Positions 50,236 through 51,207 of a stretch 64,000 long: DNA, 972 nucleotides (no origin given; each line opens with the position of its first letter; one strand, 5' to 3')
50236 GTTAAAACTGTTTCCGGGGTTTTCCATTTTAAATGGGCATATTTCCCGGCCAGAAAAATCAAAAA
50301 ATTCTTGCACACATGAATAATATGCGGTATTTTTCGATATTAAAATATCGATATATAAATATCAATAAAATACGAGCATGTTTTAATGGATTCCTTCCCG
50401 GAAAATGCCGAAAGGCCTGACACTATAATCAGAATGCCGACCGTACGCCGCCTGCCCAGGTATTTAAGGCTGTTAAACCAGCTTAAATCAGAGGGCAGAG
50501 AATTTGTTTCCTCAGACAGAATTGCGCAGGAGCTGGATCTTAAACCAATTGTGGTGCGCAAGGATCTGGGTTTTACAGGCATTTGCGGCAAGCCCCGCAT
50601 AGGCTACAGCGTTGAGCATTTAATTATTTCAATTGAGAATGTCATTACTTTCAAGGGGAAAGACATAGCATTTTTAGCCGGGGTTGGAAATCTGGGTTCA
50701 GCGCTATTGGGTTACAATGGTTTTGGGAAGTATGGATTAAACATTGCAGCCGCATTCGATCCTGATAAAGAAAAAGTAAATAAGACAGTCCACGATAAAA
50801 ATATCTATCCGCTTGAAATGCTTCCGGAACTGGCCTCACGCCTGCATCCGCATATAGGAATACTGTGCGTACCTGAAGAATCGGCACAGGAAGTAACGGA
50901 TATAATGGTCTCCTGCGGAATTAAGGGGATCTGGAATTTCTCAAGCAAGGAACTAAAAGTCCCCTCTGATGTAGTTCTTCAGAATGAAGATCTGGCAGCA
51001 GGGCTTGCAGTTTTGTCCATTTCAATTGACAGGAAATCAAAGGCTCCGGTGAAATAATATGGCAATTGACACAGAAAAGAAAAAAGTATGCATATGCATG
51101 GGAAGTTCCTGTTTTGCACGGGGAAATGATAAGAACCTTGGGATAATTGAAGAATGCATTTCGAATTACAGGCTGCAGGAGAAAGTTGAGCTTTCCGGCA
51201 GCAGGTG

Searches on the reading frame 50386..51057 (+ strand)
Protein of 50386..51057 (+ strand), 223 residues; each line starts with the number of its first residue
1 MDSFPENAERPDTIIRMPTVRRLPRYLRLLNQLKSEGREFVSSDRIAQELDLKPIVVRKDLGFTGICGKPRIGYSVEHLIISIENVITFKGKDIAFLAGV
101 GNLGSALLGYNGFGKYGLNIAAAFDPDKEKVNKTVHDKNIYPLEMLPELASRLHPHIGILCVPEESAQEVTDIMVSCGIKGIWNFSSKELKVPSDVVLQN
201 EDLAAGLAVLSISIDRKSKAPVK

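Call 11: search_protein_families(library=pfam, proteins=[window:50386-51057:+], max_evalue=0.001)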
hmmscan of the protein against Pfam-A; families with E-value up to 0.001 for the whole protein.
window:50386-51057:+ (223 aa): 2 families
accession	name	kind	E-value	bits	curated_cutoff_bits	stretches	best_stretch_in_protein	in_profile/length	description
PF06971.19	Put_DNA-bind_N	-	2.9e-16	59.7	27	1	17-61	4-48/49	Putative DNA-binding protein N-terminus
PF02629.25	CoA_binding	-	1.3e-15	58.4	22.3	1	96-187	7-96/97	CoA binding domain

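Call 47: find_related_loci(query=window:50386-51057:+, collection=genome_contigs, flank=10000)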
Query window:50386-51057:+ (223 aa) in genome_contigs; peptide patterns used: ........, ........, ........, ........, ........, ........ (x = any residue, [..] = any of these).
322 stretches matched a pattern; 126 encode a relative of the query (tblastn E <= 1e-3); the best 80 are kept; 80 distinct loci.
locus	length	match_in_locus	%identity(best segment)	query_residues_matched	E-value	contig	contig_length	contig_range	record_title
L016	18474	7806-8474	84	1-223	2e-117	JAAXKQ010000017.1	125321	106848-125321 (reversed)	MAG: Ignavibacteria bacterium isolate bin-C14 NODE_54_length_125321_cov_17.327767, whole genome shotgun sequence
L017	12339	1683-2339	68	1-219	2e-101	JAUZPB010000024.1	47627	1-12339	MAG: Bacteroidota bacterium isolate bin209(16d) DJANOAMP_24, whole genome shotgun sequence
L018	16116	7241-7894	72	1-218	4e-100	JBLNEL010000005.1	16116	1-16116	MAG: Bacillota bacterium isolate MAG74 PRJNA889980_bin13_renamed_4, whole genome shotgun sequence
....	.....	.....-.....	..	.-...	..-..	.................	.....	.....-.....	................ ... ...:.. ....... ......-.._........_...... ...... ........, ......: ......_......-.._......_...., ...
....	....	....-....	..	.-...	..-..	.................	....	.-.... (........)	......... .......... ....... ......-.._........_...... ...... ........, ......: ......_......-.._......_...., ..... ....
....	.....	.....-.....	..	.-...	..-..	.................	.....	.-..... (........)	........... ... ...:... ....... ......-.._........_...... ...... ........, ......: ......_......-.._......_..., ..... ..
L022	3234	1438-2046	48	14-216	1e-59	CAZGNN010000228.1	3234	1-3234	MAG TPA_asm: uncultured Spirochaetaceae bacterium isolate binchicken_co354_79 genome assembly, contig: NODE_34194_length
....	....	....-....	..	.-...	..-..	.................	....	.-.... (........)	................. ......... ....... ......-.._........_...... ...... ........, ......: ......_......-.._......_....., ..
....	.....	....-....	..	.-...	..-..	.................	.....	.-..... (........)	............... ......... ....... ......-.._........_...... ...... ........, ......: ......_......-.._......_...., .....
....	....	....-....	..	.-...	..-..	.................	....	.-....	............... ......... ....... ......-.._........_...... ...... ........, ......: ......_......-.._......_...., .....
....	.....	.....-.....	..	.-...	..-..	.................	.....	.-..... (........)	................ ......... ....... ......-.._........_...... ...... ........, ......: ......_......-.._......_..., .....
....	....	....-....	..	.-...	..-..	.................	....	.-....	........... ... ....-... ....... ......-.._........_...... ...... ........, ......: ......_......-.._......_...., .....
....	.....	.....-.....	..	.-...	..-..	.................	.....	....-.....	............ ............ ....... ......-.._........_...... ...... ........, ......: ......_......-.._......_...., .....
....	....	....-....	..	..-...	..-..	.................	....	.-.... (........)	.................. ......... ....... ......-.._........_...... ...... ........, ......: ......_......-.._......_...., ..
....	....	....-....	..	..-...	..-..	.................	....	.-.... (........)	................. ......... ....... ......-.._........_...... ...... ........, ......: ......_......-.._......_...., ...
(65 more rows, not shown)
